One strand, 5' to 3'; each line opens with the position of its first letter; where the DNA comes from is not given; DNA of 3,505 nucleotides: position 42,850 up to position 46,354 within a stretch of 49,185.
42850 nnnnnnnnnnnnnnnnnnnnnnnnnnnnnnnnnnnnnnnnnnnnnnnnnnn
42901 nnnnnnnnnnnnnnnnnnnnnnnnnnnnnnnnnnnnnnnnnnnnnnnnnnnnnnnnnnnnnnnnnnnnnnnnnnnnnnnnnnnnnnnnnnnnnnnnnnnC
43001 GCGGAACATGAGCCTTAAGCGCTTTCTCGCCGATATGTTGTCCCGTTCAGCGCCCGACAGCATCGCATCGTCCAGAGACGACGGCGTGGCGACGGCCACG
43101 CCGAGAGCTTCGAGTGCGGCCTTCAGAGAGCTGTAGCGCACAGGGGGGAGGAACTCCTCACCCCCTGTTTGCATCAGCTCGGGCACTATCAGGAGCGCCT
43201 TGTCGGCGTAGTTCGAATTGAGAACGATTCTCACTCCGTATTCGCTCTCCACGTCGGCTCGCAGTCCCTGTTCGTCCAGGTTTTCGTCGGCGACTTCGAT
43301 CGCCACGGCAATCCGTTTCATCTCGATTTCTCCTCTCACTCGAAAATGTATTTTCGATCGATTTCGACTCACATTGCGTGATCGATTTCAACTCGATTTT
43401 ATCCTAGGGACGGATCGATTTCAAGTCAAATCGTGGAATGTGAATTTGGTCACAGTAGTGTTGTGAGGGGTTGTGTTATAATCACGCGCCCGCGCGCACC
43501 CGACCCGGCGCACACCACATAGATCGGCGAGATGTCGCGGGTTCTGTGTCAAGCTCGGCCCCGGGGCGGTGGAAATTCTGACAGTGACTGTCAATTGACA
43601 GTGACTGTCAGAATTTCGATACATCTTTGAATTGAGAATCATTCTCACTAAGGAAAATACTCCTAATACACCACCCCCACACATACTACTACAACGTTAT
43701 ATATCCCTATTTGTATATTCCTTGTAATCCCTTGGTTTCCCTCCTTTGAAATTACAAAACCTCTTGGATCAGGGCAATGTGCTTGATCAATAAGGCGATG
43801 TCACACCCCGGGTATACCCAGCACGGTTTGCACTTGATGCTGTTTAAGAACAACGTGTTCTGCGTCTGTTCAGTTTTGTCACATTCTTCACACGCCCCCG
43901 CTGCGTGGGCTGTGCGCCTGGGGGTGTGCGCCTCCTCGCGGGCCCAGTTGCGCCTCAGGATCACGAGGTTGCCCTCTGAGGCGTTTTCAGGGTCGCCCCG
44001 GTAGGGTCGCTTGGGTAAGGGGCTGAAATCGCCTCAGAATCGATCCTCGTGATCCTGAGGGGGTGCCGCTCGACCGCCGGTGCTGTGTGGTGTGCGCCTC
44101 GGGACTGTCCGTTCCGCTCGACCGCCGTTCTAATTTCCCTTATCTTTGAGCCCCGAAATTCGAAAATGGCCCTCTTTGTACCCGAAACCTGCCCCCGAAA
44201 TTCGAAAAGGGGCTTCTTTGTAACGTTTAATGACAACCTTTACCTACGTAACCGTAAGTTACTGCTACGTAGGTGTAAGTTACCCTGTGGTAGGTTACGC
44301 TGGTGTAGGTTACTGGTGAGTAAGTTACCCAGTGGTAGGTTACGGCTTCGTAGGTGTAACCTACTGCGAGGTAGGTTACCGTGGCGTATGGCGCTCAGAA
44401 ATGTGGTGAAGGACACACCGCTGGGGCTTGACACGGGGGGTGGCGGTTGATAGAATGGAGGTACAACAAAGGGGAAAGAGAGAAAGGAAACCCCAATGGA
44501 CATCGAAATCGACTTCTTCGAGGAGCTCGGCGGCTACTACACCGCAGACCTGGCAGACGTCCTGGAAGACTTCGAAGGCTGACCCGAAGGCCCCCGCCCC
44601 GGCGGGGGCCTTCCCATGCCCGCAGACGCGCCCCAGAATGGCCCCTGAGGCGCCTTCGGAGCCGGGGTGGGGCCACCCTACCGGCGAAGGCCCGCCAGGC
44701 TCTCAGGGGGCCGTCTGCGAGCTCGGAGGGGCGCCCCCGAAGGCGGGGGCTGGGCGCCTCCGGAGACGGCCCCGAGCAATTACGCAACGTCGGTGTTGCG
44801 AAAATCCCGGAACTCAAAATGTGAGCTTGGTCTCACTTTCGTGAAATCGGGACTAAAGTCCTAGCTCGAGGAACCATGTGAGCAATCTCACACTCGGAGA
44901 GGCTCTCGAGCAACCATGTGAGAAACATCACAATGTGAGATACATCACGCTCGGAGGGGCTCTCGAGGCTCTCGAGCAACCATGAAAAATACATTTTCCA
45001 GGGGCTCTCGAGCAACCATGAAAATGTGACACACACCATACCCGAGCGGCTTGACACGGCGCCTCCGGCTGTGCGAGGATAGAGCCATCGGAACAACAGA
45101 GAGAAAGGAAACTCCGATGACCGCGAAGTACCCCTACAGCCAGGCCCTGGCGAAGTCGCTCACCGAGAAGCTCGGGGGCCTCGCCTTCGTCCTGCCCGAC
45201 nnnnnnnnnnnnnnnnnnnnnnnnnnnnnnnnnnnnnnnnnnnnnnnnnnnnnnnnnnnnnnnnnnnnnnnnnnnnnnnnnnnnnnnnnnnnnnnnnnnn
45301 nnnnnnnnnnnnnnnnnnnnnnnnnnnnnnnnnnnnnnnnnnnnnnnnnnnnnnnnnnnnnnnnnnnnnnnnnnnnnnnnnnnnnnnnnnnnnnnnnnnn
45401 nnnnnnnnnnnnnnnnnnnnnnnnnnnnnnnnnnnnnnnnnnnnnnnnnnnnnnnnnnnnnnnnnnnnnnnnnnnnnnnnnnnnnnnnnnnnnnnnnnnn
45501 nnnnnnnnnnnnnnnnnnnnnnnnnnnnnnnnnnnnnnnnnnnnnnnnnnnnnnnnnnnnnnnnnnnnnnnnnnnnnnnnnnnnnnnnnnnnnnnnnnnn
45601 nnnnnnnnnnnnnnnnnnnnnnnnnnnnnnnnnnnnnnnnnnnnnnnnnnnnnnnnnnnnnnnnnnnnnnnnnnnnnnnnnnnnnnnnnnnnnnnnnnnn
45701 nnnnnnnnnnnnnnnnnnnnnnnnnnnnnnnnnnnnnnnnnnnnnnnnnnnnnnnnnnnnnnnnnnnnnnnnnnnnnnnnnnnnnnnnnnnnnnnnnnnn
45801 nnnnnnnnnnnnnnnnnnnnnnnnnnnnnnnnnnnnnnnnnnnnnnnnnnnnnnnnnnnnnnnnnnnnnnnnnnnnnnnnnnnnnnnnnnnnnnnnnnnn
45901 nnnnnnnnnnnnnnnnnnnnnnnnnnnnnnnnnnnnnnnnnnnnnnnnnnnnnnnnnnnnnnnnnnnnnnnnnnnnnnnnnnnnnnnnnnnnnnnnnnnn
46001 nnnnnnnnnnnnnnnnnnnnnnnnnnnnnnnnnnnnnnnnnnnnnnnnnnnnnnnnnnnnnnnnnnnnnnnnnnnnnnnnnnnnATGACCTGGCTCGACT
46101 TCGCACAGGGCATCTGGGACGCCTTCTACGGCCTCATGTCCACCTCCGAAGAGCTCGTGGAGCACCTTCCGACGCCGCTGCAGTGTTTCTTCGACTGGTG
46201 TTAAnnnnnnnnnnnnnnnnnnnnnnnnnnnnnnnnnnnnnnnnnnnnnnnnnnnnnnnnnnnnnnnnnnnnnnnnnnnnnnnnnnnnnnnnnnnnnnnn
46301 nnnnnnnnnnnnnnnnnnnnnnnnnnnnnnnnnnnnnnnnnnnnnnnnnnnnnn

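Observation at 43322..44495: A 1.1-kb non-coding control hub between divergent early operons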

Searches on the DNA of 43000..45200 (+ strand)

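Call 3: search_dna_similar(query=window:43322-44495:+, collection=phages, mode=distant, max_rows=40)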
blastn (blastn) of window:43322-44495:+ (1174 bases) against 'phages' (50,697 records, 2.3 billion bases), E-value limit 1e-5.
No match.

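Call 13: search_rna_families(source=window, start=43000, end=45200, threshold=evalue, max_evalue=1, show_alignments=2)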
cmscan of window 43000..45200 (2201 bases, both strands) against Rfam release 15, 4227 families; matches with E-value up to 1: 4.
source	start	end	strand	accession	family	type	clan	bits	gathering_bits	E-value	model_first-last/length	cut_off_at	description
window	44576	44617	+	RF01066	6C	Cis-reg;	-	27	47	0.69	1-75/75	no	6C RNA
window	43569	43620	+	RF03263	MIR861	Gene; miRNA;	-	22.6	70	0.43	1-111/111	no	MIR861 microRNA precursor family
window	43958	44055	+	RF03571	mir-734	Gene; miRNA;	-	21.8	100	0.48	1-93/93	no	mir-734 microRNA precursor family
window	44496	44611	+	RF00195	RsmY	Gene; sRNA;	CL00106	18.8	57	0.089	1-121/121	no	RsmY RNA family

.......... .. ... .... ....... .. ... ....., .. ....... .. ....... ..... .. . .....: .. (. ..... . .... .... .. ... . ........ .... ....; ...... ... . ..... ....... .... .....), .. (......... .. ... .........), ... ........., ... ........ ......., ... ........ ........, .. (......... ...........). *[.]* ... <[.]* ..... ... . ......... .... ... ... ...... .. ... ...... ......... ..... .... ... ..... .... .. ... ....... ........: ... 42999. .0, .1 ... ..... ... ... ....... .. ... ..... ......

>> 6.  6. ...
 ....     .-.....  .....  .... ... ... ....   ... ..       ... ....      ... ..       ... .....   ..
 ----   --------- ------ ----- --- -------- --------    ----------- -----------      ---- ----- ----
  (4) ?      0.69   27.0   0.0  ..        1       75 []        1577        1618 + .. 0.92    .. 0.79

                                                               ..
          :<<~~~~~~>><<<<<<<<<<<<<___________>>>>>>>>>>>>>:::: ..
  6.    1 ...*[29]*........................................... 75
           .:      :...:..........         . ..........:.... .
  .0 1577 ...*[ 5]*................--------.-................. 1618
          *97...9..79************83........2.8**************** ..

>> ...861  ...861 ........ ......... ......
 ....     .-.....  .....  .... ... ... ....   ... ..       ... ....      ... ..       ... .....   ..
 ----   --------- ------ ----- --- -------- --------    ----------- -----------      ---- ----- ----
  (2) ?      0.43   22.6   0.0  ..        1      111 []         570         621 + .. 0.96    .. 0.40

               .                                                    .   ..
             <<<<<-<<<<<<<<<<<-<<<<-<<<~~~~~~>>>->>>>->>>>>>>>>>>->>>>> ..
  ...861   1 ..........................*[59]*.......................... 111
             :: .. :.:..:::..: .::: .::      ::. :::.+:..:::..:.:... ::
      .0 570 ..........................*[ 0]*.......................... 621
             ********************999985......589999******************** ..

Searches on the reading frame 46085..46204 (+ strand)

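Call 27: search_protein_families(library=pfam, proteins=[window:46085-46204:+], max_evalue=0.1)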
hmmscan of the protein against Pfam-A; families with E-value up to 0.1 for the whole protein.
window:46085-46204:+ (39 aa): 1 family
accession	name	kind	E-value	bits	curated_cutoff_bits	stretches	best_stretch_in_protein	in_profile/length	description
PF02202.21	Tachykinin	-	0.063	13.7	25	0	12-18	5-11/11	Tachykinin family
